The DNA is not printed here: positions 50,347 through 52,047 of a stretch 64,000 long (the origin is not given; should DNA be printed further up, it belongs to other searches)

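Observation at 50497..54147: Orphan CbiA-type amidotransferase + exported nitrilase-superfamily hydrolase + two-lobed DTG protein as one island module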

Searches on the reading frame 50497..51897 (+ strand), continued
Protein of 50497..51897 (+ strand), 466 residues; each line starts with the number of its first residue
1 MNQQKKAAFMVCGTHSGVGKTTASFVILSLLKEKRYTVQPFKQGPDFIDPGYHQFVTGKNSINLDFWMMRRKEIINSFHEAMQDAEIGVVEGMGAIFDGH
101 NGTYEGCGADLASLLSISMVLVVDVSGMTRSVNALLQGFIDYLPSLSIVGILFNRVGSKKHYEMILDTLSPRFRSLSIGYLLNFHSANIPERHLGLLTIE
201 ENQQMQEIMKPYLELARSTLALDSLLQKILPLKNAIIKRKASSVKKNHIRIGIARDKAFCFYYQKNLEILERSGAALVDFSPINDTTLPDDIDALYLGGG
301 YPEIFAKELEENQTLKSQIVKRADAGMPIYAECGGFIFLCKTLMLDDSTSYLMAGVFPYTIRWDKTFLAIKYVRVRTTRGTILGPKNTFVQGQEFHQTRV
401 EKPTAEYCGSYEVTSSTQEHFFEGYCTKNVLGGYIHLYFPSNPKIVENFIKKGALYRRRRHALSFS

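Call 60: search_dna_similar(query=window:50497-51894:+, collection=plasmids, mode=protein, max_rows=40, rows=spread)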
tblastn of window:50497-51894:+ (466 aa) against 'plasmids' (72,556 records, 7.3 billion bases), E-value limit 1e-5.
Records with a match: 374; places in all: 381; records where one place covers at least 80% of the query: 366.
Best place of each record, by identity: <60% 374.
By first word of the organism name: Ralstonia 129; Pseudosulfitobacter 45; Thermus 34; Deinococcus 24; Sphingobium 14; Azospirillum 11; Haloferax 7; Paracoccus 7; Salmonella 5; Haladaptatus 5; and 60 more.
By predicted mobility (MOB-suite, as given by PLSDB): non-mobilizable 236; mobilizable 131; conjugative 7.
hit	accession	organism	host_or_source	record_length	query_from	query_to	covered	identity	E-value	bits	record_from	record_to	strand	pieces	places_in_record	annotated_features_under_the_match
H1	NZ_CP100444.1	Streptomyces rimosus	pure culture,OTC cluster deletion ...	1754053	4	459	98%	41.9%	6e-116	381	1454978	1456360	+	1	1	record has no annotation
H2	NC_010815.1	Trichlorobacter lovleyi SZ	-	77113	2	451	97%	33.7%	8e-76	265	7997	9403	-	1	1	cobyrinate a,c-diamide synthase | cobA: uroporphyrinogen-III C-methyltransferase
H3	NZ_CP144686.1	Thermus thermophilus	culture,laboratory strain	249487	9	450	95%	34.1%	2e-64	233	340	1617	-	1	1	cobyrinate a,c-diamide synthase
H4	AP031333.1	Thermus thermophilus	-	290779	9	450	95%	33.9%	2e-64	233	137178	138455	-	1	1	cobyrinate a,c-diamide synthase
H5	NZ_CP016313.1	Thermus brockianus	whole organism,environmental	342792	9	451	95%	33.6%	1e-65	236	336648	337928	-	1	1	cobyrinate a,c-diamide synthase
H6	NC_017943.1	Haloferax mediterranei ATCC 33500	-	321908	9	450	95%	33.2%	2e-64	232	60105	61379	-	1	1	cobyrinic acid a,c-diamide synthase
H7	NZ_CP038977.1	Deinococcus radiodurans R1 = ATCC 13939 = DSM 20539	cell culture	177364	9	452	95%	32.7%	2e-65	235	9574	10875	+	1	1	cobyrinate a,c-diamide synthase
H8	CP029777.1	Deinococcus actinosclerus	mixed culture,wastewater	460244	16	450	93%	33.1%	2e-63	229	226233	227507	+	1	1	cobyrinate a,c-diamide synthase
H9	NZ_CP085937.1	Lachnospira eligens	-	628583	9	458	97%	31.6%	3e-68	243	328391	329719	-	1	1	cobyrinate a,c-diamide synthase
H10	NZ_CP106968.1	Haloferax alexandrinus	-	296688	10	442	93%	32.4%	7e-62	225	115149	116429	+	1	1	cobyrinic acid a,c-diamide synthase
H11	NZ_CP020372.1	Candidatus Thiodictyon syntrophicum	meromictic lake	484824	8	449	95%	31.5%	4e-52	196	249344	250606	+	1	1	cobyrinate a,c-diamide synthase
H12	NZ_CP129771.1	Klebsiella pneumoniae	Homo sapiens,whole organism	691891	6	451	96%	30.9%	1e-70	250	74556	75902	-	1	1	cobyrinate a,c-diamide synthase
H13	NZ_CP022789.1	Ralstonia solanacearum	Solanum tuberosum,single cell,Potato ...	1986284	8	451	95%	31.0%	3e-56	208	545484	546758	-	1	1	none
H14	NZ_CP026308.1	Ralstonia solanacearum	Musa sp.,pure culture,plants with Moko ...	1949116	8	451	95%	30.7%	2e-59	218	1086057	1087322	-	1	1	none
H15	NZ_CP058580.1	Halobaculum salinum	cell culture,saline soil sample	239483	13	438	91%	31.8%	5e-56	207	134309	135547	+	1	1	cobyrinic acid a,c-diamide synthase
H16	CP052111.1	Ralstonia solanacearum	tomato,cell culture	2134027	8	451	95%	30.4%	1e-47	183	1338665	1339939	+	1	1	cobyrinate a,c-diamide synthase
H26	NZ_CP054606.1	Pseudosulfitobacter pseudonitzschiae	surface sea water,shallow sea, symbosis ...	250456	9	437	92%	31.1%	2e-54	203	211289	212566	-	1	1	cobyrinate a,c-diamide synthase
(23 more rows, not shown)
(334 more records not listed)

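Call 61: get_annotated_region(hit=H1, flank=6000)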
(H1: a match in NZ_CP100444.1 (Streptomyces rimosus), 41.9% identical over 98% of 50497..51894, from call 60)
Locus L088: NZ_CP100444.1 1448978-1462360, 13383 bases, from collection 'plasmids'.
description: Streptomyces rimosus subsp. rimosus strain DV3 plasmid pSRIMDV3, complete sequence
organism: Streptomyces rimosus (NCBI taxid 132474)
taxonomy: Bacteria; Actinomycetota; Actinomycetes; Kitasatosporales; Streptomycetaceae; Streptomyces; Streptomyces rimosus
host: -; source: pure culture,OTC cluster deletion mutant of Streptomyces rimosus subsp. rimosus HP126; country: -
typing (MOB-suite, as given by PLSDB): mobilizable; replicon rep_cluster_1974; relaxase MOBF
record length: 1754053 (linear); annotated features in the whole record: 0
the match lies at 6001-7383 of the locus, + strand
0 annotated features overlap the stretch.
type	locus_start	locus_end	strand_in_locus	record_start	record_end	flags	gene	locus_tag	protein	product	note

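Call 62: get_annotated_region(hit=H12, flank=3000)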
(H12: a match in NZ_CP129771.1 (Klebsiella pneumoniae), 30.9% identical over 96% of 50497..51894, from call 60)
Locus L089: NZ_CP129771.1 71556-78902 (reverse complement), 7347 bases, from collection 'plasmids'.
description: Klebsiella pneumoniae strain 2020C07-038 plasmid p2020C07-038-691k
organism: Klebsiella pneumoniae (NCBI taxid 573)
taxonomy: Bacteria; Pseudomonadota; Gammaproteobacteria; Enterobacterales; Enterobacteriaceae; Klebsiella; Klebsiella pneumoniae
host: -; source: Homo sapiens,whole organism; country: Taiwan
typing (MOB-suite, as given by PLSDB): non-mobilizable
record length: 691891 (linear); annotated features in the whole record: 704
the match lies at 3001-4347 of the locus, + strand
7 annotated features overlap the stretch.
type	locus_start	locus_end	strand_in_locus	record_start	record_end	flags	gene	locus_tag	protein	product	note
CDS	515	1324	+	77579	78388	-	pduF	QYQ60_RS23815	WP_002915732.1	propanediol diffusion facilitator PduF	-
CDS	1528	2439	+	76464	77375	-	pocR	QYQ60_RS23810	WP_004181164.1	regulatory protein PocR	-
CDS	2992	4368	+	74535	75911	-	-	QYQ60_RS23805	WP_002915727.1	cobyrinate a,c-diamide synthase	-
CDS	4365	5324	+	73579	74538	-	cbiB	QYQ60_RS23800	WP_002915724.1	adenosylcobinamide-phosphate synthase CbiB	GO:0009236 - cobalamin biosynthetic process [Evidence IEA]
CDS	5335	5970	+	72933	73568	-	-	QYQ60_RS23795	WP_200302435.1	cobalt-precorrin-8 methylmutase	-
CDS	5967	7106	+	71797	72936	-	cbiD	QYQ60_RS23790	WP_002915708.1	cobalt-precorrin-5B (C(1))-methyltransferase CbiD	GO:0009236 - cobalamin biosynthetic process [Evidence IEA]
CDS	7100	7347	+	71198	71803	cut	-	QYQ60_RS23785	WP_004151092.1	cobalt-precorrin-7 (C(5))-methyltransferase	-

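Call 63: get_annotated_region(hit=H3, flank=3000)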
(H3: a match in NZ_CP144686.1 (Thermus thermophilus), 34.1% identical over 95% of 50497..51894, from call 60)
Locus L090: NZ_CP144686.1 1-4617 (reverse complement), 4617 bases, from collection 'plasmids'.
description: Thermus thermophilus strain HB27_delta_csm3 plasmid pTT27, complete sequence
organism: Thermus thermophilus (NCBI taxid 274)
taxonomy: Bacteria; Deinococcota; Deinococci; Thermales; Thermaceae; Thermus; Thermus thermophilus
host: -; source: culture,laboratory strain; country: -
typing (MOB-suite, as given by PLSDB): non-mobilizable; replicon rep_cluster_1121
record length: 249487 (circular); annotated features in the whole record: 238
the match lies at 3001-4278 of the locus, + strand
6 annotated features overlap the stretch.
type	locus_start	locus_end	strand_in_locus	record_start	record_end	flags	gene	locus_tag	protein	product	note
CDS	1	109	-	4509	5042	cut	-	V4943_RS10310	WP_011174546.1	histidine phosphatase family protein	-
CDS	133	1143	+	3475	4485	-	cobT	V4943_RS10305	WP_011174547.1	nicotinate-nucleotide--dimethylbenzimidazole phosphoribosyltransferase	GO:0009236 - cobalamin biosynthetic process [Evidence IEA]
CDS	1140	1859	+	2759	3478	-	-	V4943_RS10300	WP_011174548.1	adenosylcobinamide-GDP ribazoletransferase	GO:0009236 - cobalamin biosynthetic process [Evidence IEA]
CDS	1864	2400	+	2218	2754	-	-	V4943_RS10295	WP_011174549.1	hypothetical protein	-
CDS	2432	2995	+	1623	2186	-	cobO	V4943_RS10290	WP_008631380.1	cob(I)yrinic acid a,c-diamide adenosyltransferase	GO:0009236 - cobalamin biosynthetic process [Evidence IEA]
CDS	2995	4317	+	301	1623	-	-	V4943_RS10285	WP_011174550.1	cobyrinate a,c-diamide synthase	-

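Call 64: get_annotated_region(hit=H26, flank=3000)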
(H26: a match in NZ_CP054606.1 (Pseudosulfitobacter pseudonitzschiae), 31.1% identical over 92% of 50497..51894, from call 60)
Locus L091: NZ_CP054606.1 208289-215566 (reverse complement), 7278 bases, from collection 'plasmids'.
description: Pseudosulfitobacter pseudonitzschiae strain H46 plasmid unnamed7, complete sequence
organism: Pseudosulfitobacter pseudonitzschiae (NCBI taxid 1402135)
taxonomy: Bacteria; Pseudomonadota; Alphaproteobacteria; Rhodobacterales; Roseobacteraceae; Pseudosulfitobacter; Pseudosulfitobacter pseudonitzschiae
host: -; source: surface sea water,shallow sea, symbosis with harmful algal bloom algae; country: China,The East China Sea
typing (MOB-suite, as given by PLSDB): non-mobilizable
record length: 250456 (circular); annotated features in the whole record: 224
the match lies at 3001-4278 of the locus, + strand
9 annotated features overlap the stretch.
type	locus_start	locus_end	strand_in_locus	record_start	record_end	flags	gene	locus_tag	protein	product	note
CDS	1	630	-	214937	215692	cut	-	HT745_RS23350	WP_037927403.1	cobalt-precorrin-6A reductase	GO:0009236 - cobalamin biosynthetic process [Evidence IEA]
CDS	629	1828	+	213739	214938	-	-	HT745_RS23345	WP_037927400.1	bifunctional cobalt-precorrin-7 (C(5))-methyltransferase/cobalt-precorrin-6B (C(15))-methyltransferase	-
CDS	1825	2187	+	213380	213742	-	-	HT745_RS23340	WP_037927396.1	cobalamin biosynthesis protein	GO:0009236 - cobalamin biosynthetic process [Evidence IEA]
CDS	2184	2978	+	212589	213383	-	cobM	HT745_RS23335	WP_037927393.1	precorrin-4 C(11)-methyltransferase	GO:0009236 - cobalamin biosynthetic process [Evidence IEA]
CDS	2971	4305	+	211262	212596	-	-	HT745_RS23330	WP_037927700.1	cobyrinate a,c-diamide synthase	-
CDS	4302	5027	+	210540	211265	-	cobA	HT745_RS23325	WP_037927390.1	uroporphyrinogen-III C-methyltransferase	GO:0019354 - siroheme biosynthetic process [Evidence IEA]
CDS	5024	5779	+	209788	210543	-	cobF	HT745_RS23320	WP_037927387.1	precorrin-6A synthase (deacetylating)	GO:0009236 - cobalamin biosynthetic process [Evidence IEA]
CDS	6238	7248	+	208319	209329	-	-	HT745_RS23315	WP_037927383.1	ABC transporter substrate-binding protein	-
CDS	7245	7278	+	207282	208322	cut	-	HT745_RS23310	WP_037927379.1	iron ABC transporter permease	GO:0006826 - iron ion transport [Evidence IEA]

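Call 66: get_annotated_region(hit=H2, flank=3000)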
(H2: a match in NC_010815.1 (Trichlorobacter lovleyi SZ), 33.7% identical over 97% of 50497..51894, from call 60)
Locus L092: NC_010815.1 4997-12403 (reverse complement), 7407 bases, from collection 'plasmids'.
description: Trichlorobacter lovleyi SZ plasmid pGLOV01, complete sequence
organism: Trichlorobacter lovleyi SZ (NCBI taxid 398767)
taxonomy: Bacteria; Thermodesulfobacteriota; Desulfuromonadia; Geobacterales; Geobacteraceae; Trichlorobacter; Trichlorobacter lovleyi; Trichlorobacter lovleyi SZ
host: -; source: -; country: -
typing (MOB-suite, as given by PLSDB): mobilizable; replicon rep_cluster_739; relaxase MOBP
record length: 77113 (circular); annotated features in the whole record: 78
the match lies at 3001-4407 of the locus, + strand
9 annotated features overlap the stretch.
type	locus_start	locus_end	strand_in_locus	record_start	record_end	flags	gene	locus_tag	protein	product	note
CDS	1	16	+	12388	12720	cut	-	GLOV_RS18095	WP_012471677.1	energy-coupling factor ABC transporter substrate-binding protein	GO:0009236 - cobalamin biosynthetic process [Evidence IEA]; GO:0006824 - cobalt ion transport [Evidence IEA]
CDS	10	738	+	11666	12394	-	cbiQ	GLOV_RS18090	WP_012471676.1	cobalt ECF transporter T component CbiQ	GO:0006824 - cobalt ion transport [Evidence IEA]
CDS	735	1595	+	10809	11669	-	-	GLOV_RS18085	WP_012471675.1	ABC transporter ATP-binding protein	-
CDS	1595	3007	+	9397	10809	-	cobA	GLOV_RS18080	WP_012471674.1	uroporphyrinogen-III C-methyltransferase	GO:0019354 - siroheme biosynthetic process [Evidence IEA]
CDS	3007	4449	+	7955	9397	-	-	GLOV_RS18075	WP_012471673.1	cobyrinate a,c-diamide synthase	-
CDS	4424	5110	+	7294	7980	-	-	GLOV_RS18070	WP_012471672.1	precorrin-8X methylmutase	-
CDS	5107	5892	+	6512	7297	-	-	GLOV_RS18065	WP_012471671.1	sirohydrochlorin cobaltochelatase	GO:0019251 - anaerobic cobalamin biosynthetic process [Evidence IEA]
CDS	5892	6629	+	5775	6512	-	cobI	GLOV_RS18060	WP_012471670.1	precorrin-2 C(20)-methyltransferase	GO:0009236 - cobalamin biosynthetic process [Evidence IEA]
CDS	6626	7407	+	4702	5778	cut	cbiD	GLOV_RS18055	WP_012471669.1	cobalt-precorrin-5B (C(1))-methyltransferase CbiD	GO:0009236 - cobalamin biosynthetic process [Evidence IEA]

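Call 67: get_annotated_region(hit=H6, flank=1500)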
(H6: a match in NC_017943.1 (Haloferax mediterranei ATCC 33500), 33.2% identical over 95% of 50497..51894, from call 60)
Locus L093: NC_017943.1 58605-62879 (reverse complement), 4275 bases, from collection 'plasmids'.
description: Haloferax mediterranei ATCC 33500 plasmid pHM300, complete sequence
organism: Haloferax mediterranei ATCC 33500 (NCBI taxid 523841)
taxonomy: Archaea; Euryarchaeota; Halobacteria; Halobacteriales; Haloferacaceae; Haloferax; Haloferax mediterranei; Haloferax mediterranei ATCC 33500
host: -; source: -; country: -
typing (MOB-suite, as given by PLSDB): non-mobilizable
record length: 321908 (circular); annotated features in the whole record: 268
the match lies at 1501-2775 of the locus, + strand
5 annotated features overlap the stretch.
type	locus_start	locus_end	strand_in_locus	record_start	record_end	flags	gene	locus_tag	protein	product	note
CDS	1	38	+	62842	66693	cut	cobN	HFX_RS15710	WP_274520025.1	cobaltochelatase subunit CobN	GO:0009236 - cobalamin biosynthetic process [Evidence IEA]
CDS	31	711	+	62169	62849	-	-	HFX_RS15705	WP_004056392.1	precorrin-8X methylmutase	-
CDS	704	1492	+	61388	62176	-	-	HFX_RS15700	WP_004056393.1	cobalt-precorrin-7 (C(5))-methyltransferase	-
CDS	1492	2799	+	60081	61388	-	-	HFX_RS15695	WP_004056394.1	cobyrinic acid a,c-diamide synthase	-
CDS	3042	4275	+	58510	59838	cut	-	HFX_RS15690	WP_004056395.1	hypothetical protein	-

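Call 68: get_annotated_region(hit=H7, flank=1500)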
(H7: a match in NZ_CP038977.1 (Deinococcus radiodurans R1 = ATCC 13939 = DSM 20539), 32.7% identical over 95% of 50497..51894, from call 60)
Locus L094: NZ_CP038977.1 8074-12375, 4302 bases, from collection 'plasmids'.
description: Deinococcus radiodurans R1 = ATCC 13939 = DSM 20539 strain ATCC 13939 substr. S1 plasmid pMPI, complete sequence
organism: Deinococcus radiodurans R1 = ATCC 13939 = DSM 20539 (NCBI taxid 243230)
taxonomy: Bacteria; Deinococcota; Deinococci; Deinococcales; Deinococcaceae; Deinococcus; Deinococcus radiodurans; Deinococcus radiodurans R1 = ATCC 13939 = DSM 20539
host: -; source: cell culture; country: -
typing (MOB-suite, as given by PLSDB): mobilizable; relaxase MOBP
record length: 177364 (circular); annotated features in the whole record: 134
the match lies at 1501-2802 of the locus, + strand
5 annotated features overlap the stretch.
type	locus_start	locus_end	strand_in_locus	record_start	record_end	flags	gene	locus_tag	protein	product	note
CDS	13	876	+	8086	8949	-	-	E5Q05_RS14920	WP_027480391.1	ABC transporter substrate-binding protein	-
CDS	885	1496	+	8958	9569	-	cobO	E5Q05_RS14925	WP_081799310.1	cob(I)yrinic acid a,c-diamide adenosyltransferase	GO:0009236 - cobalamin biosynthetic process [Evidence IEA]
CDS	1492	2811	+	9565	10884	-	-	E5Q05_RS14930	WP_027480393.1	cobyrinate a,c-diamide synthase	-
CDS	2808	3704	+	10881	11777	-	cbiB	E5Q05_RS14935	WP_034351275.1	adenosylcobinamide-phosphate synthase CbiB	GO:0009236 - cobalamin biosynthetic process [Evidence IEA]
CDS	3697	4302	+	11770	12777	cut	-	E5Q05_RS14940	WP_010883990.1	histidinol-phosphate transaminase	GO:0000105 - histidine biosynthetic process [Evidence IEA]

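Call 69: get_annotated_region(hit=H16, flank=1500)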
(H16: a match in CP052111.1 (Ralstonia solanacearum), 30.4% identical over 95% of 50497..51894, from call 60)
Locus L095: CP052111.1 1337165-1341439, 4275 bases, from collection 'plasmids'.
description: Ralstonia solanacearum strain FJAT15244.F50 plasmid Plas1, complete sequence
organism: Ralstonia solanacearum (NCBI taxid 305)
taxonomy: Bacteria; Pseudomonadota; Betaproteobacteria; Burkholderiales; Burkholderiaceae; Ralstonia; Ralstonia solanacearum
host: -; source: tomato,cell culture; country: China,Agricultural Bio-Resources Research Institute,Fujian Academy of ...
typing (MOB-suite, as given by PLSDB): mobilizable; relaxase MOBP
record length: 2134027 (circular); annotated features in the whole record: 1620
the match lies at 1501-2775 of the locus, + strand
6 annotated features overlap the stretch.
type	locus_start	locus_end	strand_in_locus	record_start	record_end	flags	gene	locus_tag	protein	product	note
CDS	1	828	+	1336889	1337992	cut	-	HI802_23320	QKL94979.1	GTP-binding protein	-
CDS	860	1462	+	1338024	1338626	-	cobO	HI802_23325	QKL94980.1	cob(I)yrinic acid a,c-diamide adenosyltransferase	-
CDS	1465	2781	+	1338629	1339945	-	-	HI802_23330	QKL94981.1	cobyrinate a,c-diamide synthase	-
CDS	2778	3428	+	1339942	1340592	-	bluB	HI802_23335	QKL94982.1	5,6-dimethylbenzimidazole synthase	-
CDS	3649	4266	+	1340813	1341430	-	-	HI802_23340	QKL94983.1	TetR/AcrR family transcriptional regulator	-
CDS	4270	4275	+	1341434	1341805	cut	-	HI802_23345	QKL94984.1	hypothetical protein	-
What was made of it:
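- On CbiA/CobB (cobyrinate a,c-diamide synthase family): Canonical enzymes sit in cob operons (calls 62-64, 66-69).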

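Call 73: search_solved_structures(query=L002:5453-6043:-, max_evalue=10)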
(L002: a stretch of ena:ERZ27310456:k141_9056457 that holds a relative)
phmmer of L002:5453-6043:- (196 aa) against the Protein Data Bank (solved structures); distinct sequences matched with E-value up to 10: 0.

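Call 77: find_encoding_contigs(protein=P0003, flank=8000, max_places=1)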
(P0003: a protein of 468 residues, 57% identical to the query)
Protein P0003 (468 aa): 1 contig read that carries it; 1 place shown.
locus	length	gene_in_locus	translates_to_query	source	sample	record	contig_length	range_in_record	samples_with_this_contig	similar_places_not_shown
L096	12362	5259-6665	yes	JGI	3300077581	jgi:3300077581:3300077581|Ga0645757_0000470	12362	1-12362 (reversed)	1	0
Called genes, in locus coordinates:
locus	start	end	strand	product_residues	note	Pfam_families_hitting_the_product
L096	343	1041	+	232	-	-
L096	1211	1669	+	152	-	-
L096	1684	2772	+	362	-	PF13102:Phage_int_SAM_5 (weak), PF00589:Phage_integrase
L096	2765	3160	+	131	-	-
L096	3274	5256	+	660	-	PF13302:Acetyltransf_3 (faint), PF13523:Acetyltransf_8, PF04229:GrpB, PF00583:Acetyltransf_1, PF13673:Acetyltransf_10, PF13508:Acetyltransf_7, PF01872:RibD_C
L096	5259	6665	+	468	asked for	PF01656:CbiA, PF13500:AAA_26 (faint), PF07685:GATase_3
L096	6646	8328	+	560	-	PF00795:CN_hydrolase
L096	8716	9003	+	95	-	-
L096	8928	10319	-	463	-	PF00474:SSF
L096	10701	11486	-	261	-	-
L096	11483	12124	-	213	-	PF00188:CAP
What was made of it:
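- L096 has an integrase (call 77).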

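Call 78: find_encoding_contigs(protein=P0022, flank=8000, max_places=1)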
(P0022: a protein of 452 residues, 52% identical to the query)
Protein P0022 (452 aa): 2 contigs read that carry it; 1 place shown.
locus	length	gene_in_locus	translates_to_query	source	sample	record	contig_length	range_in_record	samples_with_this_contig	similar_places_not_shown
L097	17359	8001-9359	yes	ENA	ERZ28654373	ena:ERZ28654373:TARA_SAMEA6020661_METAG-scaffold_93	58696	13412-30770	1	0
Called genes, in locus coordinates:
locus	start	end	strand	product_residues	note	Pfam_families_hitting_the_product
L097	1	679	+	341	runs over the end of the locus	-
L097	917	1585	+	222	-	PF13489:Methyltransf_23 (weak)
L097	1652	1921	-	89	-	-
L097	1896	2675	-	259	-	PF01026:TatD_DNase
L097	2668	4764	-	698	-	PF11412:DsbD_N, PF02683:DsbD_TM, PF13899:Thioredoxin_7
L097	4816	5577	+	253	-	PF01618:MotA_ExbB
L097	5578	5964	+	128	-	PF02472:ExbD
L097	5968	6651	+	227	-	-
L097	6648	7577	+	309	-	-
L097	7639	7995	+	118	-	PF00930:DPPIV_N (faint), PF26549:Tricorn_N, PF26550:Tricorn_2nd (weak), PF07676:PD40 (faint)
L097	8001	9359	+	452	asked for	PF01656:CbiA, PF13500:AAA_26 (faint), PF07685:GATase_3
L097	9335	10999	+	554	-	PF00795:CN_hydrolase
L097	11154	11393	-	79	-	-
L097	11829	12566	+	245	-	PF00691:OmpA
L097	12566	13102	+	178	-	PF01476:LysM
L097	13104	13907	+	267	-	PF01177:Asp_Glu_race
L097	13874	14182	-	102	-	-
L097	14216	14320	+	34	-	-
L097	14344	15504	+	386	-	PF00438:S-AdoMet_synt_N, PF02772:S-AdoMet_synt_M, PF02773:S-AdoMet_synt_C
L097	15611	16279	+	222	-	-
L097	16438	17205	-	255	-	PF00072:Response_reg, PF00486:Trans_reg_C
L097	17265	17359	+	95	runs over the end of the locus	-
